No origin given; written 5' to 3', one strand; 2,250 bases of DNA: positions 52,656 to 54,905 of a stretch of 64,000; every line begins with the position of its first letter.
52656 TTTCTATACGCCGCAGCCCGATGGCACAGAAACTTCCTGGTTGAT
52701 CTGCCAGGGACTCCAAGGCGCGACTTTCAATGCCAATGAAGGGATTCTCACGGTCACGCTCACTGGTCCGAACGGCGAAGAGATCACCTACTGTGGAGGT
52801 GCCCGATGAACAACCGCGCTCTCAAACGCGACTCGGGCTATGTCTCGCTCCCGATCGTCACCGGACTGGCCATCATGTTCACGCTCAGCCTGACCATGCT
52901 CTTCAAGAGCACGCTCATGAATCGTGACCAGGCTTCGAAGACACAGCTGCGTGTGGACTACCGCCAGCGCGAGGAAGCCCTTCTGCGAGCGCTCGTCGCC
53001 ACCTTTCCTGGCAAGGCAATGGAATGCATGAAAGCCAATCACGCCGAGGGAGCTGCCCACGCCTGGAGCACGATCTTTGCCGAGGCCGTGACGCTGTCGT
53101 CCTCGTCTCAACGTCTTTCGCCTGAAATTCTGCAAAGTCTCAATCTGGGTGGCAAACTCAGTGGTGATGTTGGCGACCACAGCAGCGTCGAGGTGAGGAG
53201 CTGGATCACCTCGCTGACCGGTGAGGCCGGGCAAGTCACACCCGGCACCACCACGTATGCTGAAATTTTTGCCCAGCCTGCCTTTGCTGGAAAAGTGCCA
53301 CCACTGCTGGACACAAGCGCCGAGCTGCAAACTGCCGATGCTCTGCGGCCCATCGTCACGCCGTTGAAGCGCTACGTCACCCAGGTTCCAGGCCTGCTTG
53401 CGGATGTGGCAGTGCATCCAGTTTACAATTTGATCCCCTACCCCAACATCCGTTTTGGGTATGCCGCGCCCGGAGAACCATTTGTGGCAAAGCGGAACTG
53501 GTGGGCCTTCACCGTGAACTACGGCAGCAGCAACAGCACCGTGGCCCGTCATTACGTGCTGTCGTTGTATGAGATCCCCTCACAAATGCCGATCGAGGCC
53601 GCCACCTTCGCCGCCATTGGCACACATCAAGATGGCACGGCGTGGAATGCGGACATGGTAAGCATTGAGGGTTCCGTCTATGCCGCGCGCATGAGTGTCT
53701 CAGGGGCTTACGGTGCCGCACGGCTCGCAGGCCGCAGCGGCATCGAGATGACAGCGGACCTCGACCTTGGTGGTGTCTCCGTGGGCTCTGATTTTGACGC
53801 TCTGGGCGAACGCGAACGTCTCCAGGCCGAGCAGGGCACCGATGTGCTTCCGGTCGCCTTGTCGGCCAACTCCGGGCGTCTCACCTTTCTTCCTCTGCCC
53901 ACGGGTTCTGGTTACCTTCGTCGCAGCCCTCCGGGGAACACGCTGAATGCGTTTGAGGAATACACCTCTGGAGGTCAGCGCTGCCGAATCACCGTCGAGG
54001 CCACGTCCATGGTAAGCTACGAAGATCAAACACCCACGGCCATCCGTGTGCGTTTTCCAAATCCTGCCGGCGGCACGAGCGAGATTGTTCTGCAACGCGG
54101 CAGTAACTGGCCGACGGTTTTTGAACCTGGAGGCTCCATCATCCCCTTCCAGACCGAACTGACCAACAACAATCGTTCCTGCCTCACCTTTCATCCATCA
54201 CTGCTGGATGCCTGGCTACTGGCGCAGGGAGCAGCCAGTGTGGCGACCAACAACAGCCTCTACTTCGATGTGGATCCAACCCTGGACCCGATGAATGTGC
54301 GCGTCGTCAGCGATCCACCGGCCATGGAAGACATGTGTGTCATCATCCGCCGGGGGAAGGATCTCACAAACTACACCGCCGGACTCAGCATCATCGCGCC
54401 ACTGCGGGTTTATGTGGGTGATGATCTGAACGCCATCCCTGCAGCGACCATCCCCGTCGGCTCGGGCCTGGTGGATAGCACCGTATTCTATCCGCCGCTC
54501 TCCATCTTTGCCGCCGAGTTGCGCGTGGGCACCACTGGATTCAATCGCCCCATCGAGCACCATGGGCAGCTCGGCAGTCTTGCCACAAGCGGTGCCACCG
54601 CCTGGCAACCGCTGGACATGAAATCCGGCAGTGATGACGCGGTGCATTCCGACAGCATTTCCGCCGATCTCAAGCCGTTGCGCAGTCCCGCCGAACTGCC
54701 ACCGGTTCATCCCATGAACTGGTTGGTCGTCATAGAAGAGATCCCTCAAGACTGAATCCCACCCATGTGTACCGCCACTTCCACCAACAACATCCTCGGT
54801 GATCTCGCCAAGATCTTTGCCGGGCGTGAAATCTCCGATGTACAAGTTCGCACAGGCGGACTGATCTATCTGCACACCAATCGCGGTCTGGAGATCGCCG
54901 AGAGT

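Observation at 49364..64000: Convergent two-operon T2SS/T4P hybrid locus with PilT, an embedded ABC transporter and several exported ORFans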

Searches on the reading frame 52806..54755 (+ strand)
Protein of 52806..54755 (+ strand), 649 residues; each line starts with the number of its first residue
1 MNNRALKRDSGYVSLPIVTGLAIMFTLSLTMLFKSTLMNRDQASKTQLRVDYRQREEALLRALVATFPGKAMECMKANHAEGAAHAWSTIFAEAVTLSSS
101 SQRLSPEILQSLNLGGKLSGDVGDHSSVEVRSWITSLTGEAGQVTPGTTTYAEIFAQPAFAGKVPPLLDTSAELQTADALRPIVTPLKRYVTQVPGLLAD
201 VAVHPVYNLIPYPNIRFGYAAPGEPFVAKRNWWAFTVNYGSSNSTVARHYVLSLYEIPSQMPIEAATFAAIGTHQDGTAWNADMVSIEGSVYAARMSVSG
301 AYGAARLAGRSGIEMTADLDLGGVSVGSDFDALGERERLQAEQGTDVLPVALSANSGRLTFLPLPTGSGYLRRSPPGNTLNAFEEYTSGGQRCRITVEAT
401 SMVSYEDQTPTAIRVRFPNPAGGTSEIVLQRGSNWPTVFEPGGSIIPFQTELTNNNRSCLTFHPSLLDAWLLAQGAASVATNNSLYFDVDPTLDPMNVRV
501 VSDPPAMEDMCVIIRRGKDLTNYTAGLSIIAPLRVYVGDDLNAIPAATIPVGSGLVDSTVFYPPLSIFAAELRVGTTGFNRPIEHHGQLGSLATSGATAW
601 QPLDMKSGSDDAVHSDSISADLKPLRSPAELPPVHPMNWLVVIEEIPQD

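Call 4: search_protein_families(library=pfam, max_evalue=0.1, proteins=[window:52806-54755:+])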
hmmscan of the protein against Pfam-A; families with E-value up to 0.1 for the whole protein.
window:52806-54755:+ (649 aa): 0 families

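Call 6: search_protein_families(library=ncbifam, max_evalue=0.01, proteins=[window:52806-54755:+])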
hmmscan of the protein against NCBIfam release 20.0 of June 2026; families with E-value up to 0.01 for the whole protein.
window:52806-54755:+ (649 aa): 0 families

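Call 15: find_homologous_proteins(query=window:52806-54755:+)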
Query window:52806-54755:+ (649 aa): 436 proteins with E <= 0.001 among 8000 candidates; the best 120 are listed.
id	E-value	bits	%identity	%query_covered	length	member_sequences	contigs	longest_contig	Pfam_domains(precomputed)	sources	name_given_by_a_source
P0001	0.0e+0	1462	100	100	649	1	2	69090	-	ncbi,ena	-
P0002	0.0e+0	1405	95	100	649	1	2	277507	-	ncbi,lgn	-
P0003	0.0e+0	1370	93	100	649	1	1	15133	-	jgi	jgi:hypothetical protein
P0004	0.0e+0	1326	90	100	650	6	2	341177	-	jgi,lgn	jgi:hypothetical protein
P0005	0.0e+0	1318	89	100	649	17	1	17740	-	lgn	-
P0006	0.0e+0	1313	88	100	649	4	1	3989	-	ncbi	-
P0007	0.0e+0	1301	89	100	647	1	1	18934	-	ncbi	-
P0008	0.0e+0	1264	85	100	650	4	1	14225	-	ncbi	-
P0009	0.0e+0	1254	85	100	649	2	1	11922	-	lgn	-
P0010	0.0e+0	1251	84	100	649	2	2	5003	-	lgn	-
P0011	0.0e+0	1249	84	100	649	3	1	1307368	-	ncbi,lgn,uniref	ncbi:hypothetical protein [Prosthecobacter fluviatilis]|uniref:Uncharacterized protein n=1 Tax=Prost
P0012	0.0e+0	1242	84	100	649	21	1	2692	-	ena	-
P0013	0.0e+0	1235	85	100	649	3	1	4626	-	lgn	-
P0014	0.0e+0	1230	83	100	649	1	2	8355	-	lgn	-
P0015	0.0e+0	1214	83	99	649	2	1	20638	-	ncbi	-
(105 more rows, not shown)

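Call 17: find_related_loci(query=A1, collection=genome_contigs, flank=10000)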
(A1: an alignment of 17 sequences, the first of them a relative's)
Query A1 (649 aa) in genome_contigs; peptide patterns used: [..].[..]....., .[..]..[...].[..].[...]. (x = any residue, [..] = any of these).
330 stretches matched a pattern; 297 encode a relative of the query (tblastn E <= 1e-3); the best 80 are kept; 80 distinct loci.
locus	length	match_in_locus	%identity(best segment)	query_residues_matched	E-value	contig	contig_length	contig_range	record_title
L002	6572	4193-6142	89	1-649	0e+0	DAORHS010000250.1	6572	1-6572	MAG TPA_asm: Prosthecobacter sp. isolate AMR_MDS_5598 NODE_2518_length_6572_cov_6.626976, whole genome shotgun sequence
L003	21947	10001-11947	89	1-649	0e+0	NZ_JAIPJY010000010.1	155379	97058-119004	MAG: Prosthecobacter sp. isolate Tobar12.5m-G46 Tobar12-5m-C70, whole genome shotgun sequence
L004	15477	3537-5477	89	1-649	0e+0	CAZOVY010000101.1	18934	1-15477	MAG TPA_asm: uncultured Brevifollis sp. isolate binchicken_co186_323 genome assembly, contig: NODE_3513_length_18934_cov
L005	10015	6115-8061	85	1-649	0e+0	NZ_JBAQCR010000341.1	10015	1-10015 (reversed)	MAG: Prosthecobacter sp. isolate MFD12010_ilm_asm_bin26 k127_187837, whole genome shotgun sequence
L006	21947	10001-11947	88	1-649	0e+0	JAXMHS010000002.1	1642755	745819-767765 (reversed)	MAG: Verrucomicrobiaceae bacterium isolate STL-VER10 C2.107.fa-2, whole genome shotgun sequence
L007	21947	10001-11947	84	1-649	0e+0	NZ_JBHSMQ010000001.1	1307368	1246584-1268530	Prosthecobacter fluviatilis strain KACC 12649 spades_K_17_127_1, whole genome shotgun sequence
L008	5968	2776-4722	84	1-649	0e+0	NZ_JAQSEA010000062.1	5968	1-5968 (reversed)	MAG: Prosthecobacter sp. isolate D1-2020 MAG001 NODE_1569_length_5968_cov_7.093185, whole genome shotgun sequence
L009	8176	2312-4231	83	10-649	0e+0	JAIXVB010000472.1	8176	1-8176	MAG: Verrucomicrobiaceae bacterium isolate D1_MAG_00050 pond_D1_MAG_00050_000000000142, whole genome shotgun sequence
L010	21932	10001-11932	75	7-649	0e+0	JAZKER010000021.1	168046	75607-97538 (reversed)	MAG: Verrucomicrobiota bacterium isolate DC_HB_02_SPN181219-bin043_1 DCHB02SPN_B043_1_000000000021, whole genome shotgun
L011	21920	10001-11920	82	10-649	0e+0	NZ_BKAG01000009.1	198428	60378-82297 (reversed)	Brevifollis gellanilyticus strain NBRC 108608 sequence009, whole genome shotgun sequence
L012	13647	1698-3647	67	1-649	0e+0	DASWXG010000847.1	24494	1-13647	MAG TPA_asm: Prosthecobacter sp. isolate SMAG_U3678 k141_332549, whole genome shotgun sequence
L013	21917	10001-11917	67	8-649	0e+0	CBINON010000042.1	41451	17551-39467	MAG TPA_asm: uncultured bacterium isolate SRR16817029_binner123_Refined_14 genome assembly, contig: ERZ27393973.418, who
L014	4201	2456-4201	73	7-587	0e+0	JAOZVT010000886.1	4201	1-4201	MAG: Prosthecobacter sp. isolate bin D_3_3 D_3_3_5392_length_4201_cov_5, whole genome shotgun sequence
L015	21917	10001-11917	66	8-649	0e+0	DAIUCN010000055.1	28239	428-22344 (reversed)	MAG TPA_asm: Prosthecobacter sp. isolate CTOTU10748 NODE_522_length_28239_cov_25.495494, whole genome shotgun sequence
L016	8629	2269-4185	65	8-649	0e+0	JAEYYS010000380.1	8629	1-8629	MAG: Verrucomicrobia bacterium isolate OH_CBlB_63 k127_3550807, whole genome shotgun sequence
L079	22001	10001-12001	34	4-646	2e-113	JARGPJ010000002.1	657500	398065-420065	MAG: Verrucomicrobiales bacterium isolate bin_me_oilr1.013 NODE_4_length_657500_cov_22.282071, whole genome shotgun sequ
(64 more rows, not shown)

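Call 40: predict_structure(alignment_id=A2)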
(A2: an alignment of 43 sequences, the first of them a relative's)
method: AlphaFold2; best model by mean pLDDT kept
length: 649 residues; sequences in the alignment: 43
mean_pLDDT: 73.6   pTM: 0.74
mean pLDDT of the five models: 73.6, 73.3, 71.4, 71.0, 69.1
residues with pLDDT >= 90: 204; 70-90: 200; 50-70: 121; < 50: 124
segments of 3 or more residues with pLDDT < 50: 1-13, 100-104, 118-124, 216-218, 262-323, 347-356, 592-604, 617-622
pLDDT, mean of each block of 10 residues (from residue 1): 41 61 79 71 66 74 83 93 90 73 51 54 53 84 94 92 92 95 95 92 94 65 84 87 70 86 39 44 37 27 29 37 50 58 52 49 70 83 88 94 92 94 92 80 75 84 93 92 95 92 85 91 92 87 88 86 87 68 57 43 50 50 71 85 79
secondary structure, 60 per line:
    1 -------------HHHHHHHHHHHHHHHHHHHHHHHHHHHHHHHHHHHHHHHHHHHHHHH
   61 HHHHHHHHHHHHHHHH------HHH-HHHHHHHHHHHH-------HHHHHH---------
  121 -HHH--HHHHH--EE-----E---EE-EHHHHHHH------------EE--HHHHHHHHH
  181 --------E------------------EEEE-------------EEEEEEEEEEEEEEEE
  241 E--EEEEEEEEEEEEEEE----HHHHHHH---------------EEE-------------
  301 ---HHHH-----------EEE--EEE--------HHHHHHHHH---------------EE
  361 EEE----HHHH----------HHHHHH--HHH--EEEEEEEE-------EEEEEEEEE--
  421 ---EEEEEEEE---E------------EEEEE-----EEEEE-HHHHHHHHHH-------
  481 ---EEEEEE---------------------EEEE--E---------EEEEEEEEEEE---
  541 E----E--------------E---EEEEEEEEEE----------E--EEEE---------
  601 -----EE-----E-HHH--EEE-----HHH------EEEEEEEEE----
elements in order (helices of 4 or more, strands of 3 or more residues): H14-76 H87-98 H106-111 H127-131 H149-155 H172-180 E208-211 E225-241 E244-258 H263-269 E285-287 H304-307 E319-321 E324-326 H335-343 E359-363 H368-371 H382-387 E395-402 E410-418 E424-431 E448-452 E458-462 H464-473 E484-489 E511-514 E527-537 E565-574 E588-591 E620-622 E637-645

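Call 44: fold_search(model_id=the predicted structure, library=pdb)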
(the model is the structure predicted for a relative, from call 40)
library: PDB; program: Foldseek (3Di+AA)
matches with E <= 10: 79; with E <= 0.001: 0
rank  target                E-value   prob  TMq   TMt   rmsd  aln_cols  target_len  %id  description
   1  8rot_A                9.0e-01  0.02  0.07  0.05  20.5       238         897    7  Cryo-EM structure of the transmembrane anti-sigma factor DdvA (released 2024-11-06)
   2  5g3o_C                1.1e+00  0.02  0.05  0.08  13.2       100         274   14  Bacillus cereus formamidase (BceAmiF) inhibited with urea. (released 2017-04-12)
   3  5g3o_E                1.1e+00  0.03  0.05  0.09  13.2        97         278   11  Bacillus cereus formamidase (BceAmiF) inhibited with urea. (released 2017-04-12)
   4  5av7_B                1.7e+00  0.13  0.05  0.18   3.5        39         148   18  Crystal structure of Calsepa lectin in complex with bisected glycan (released 2016-04-27)
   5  5xfi_A                1.7e+00  0.11  0.05  0.17   3.6        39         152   18  Crystal structure of Calsepa lectin in complex with biantennary N-glycan (released 2017-10-18)
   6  1mwm_A                1.8e+00  0.05  0.07  0.12   9.3       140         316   10  ParM from plasmid R1 ADP form (released 2003-01-28)
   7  8rw5                  1.8e+00  0.01  0.06  0.05  18.1       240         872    9  Symmetry expansion of dimeric transmembrane anti-sigma factor DdvA (released 2024-11-06)
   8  3ezm                  1.9e+00  0.07  0.05  0.23  10.8        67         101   13  CYANOVIRIN-N (released 1998-12-23)
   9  1usy_D                1.9e+00  0.02  0.04  0.08  14.6        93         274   13  ATP phosphoribosyl transferase (HisG:HisZ) complex from Thermotoga maritima (released 2004-12-15)
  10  4j4c                  2.1e+00  0.07  0.05  0.24  12.7        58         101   14  Structure of P51G Cyanovirin-N swapped dimer in the P3221 space group (released 2013-04-03)
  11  1ouw_D                2.3e+00  0.04  0.06  0.18  10.9        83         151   13  Crystal structure of Calystegia sepium agglutinin (released 2003-11-11)
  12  3ulx                  2.7e+00  0.01  0.05  0.12  14.9       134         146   13  Crystal structural of the conserved domain of Rice Stress-responsive NAC1 (released 2011-12-28)
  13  1ouw_A                3.2e+00  0.08  0.05  0.17   3.7        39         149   18  Crystal structure of Calystegia sepium agglutinin (released 2003-11-11)
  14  8hg1_A                3.2e+00  0.01  0.06  0.04  16.4       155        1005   11  The structure of MPXV polymerase holoenzyme in replicating state (released 2022-12-21)
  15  3s3z                  3.4e+00  0.06  0.05  0.23  11.6        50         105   16  Crystal Structure an Tandem Cyanovirin-N Dimer, CVN2L10 (released 2011-08-03)
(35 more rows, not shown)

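Call 57: search_protein_families(library=ncbifam, alignment_id=A6, max_evalue=0.01)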
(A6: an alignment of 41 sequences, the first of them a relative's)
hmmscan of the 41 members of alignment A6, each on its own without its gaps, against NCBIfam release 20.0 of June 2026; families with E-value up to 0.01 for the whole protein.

A. member 1, L067:16923-18749:+ (608 aa): 1 family
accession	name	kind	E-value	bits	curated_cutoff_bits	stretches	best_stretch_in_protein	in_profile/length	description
NF010394.0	PRK13822.1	subfamily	0.0077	15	443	0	462-512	164-213/643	conjugal transfer coupling protein TraG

B. families by the number of members that match (of 41 scanned): 7 families
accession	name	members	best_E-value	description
NF040576.1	T2SS_GspM_XpsM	12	3.8e-11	type II secretion system protein GspM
NF006453.0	PRK08808.1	6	0.0024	type II secretion system protein J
TIGR01710.1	typeII_sec_gspG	4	0.0021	type II secretion system major pseudopilin GspG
TIGR01938.1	nqrC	1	0.0051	NADH:ubiquinone reductase (Na(+)-transporting) subunit C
NF010394.0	PRK13822.1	1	0.0077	conjugal transfer coupling protein TraG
TIGR02532.1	IV_pilin_GFxxxE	1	0.0078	prepilin-type N-terminal cleavage/methylation domain-containing protein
NF009601.0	PRK13043.1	1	0.0089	superantigen-like protein SSL14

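Call 69: find_encoding_contigs(protein=P0001, flank=4000, max_places=5)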
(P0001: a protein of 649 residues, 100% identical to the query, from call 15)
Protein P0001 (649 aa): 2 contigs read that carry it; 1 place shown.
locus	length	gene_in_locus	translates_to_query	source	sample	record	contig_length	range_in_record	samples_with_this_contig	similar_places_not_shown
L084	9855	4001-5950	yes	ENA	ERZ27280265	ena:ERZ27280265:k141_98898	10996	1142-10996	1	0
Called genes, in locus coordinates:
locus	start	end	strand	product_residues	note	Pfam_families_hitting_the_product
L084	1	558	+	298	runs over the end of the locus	PF01063:Aminotran_4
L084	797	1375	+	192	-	-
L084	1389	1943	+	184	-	-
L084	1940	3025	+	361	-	-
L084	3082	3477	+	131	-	-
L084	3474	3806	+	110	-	-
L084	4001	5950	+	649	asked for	-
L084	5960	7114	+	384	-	PF00437:T2SSE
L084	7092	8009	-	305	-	-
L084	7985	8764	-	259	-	-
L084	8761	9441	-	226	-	PF00005:ABC_tran, PF02463:SMC_N (faint), PF13604:AAA_30 (weak), PF13304:AAA_21 (faint)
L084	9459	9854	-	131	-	?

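Call 70: find_encoding_contigs(protein=P0002, flank=4000, max_places=3)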
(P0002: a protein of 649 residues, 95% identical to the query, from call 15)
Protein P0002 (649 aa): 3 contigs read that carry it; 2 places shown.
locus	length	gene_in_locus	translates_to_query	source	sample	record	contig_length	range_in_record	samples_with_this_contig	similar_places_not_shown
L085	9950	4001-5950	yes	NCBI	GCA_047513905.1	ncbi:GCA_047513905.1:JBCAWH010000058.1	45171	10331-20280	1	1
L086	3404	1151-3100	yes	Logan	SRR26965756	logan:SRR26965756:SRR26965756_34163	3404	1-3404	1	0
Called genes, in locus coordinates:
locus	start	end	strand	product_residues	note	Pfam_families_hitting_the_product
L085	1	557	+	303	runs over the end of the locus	PF01063:Aminotran_4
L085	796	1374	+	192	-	-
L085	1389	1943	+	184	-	-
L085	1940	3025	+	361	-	-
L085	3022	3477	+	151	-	-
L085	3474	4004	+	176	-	-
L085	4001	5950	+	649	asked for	-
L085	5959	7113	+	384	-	PF00437:T2SSE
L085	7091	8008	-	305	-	-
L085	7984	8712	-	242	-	-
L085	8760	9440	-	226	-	PF00005:ABC_tran, PF02463:SMC_N (faint), PF13604:AAA_30 (weak), PF13304:AAA_21 (faint)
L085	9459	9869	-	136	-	-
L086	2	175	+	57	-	?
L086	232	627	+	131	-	-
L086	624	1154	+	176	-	-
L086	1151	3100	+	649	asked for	-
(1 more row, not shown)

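Call 80: search_protein_families(library=pfam, max_evalue=0.01, proteins=[L079:8039-8764:-, L079:5638-6411:-, L079:4741-5634:-, L079:2655-4733:+, L079:37-2658:+])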
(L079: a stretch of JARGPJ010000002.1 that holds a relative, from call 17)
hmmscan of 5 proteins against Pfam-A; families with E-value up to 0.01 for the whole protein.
L079:8039-8764:- (241 aa): 0 families

L079:5638-6411:- (257 aa): 2 families
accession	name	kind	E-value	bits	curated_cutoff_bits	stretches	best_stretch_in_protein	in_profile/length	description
PF08281.18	Sigma70_r4_2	-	2e-08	34.2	25.7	1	192-242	2-52/54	Sigma-70, region 4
PF04545.22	Sigma70_r4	-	3.6e-06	26.8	24.1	1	199-242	3-46/50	Sigma-70, region 4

L079:4741-5634:- (297 aa): 0 families

L079:2655-4733:+ (692 aa): 2 families
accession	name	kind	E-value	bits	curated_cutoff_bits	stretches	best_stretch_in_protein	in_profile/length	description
PF01103.29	Omp85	-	1.4e-47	163.3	24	1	391-690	1-323/325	Omp85 superfamily domain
PF07244.20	POTRA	-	9.6e-15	55.5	21.3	1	293-364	2-79/79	Surface antigen variable number repeat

L079:37-2658:+ (873 aa): 2 families
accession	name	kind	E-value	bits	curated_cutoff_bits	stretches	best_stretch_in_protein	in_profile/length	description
PF04357.19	TamB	-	8.9e-27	94.8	22.4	1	539-832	8-306/381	TamB, inner membrane protein subunit of TAM complex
PF05170.20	AsmA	-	0.0043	16.4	29.8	0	332-374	495-537/607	AsmA family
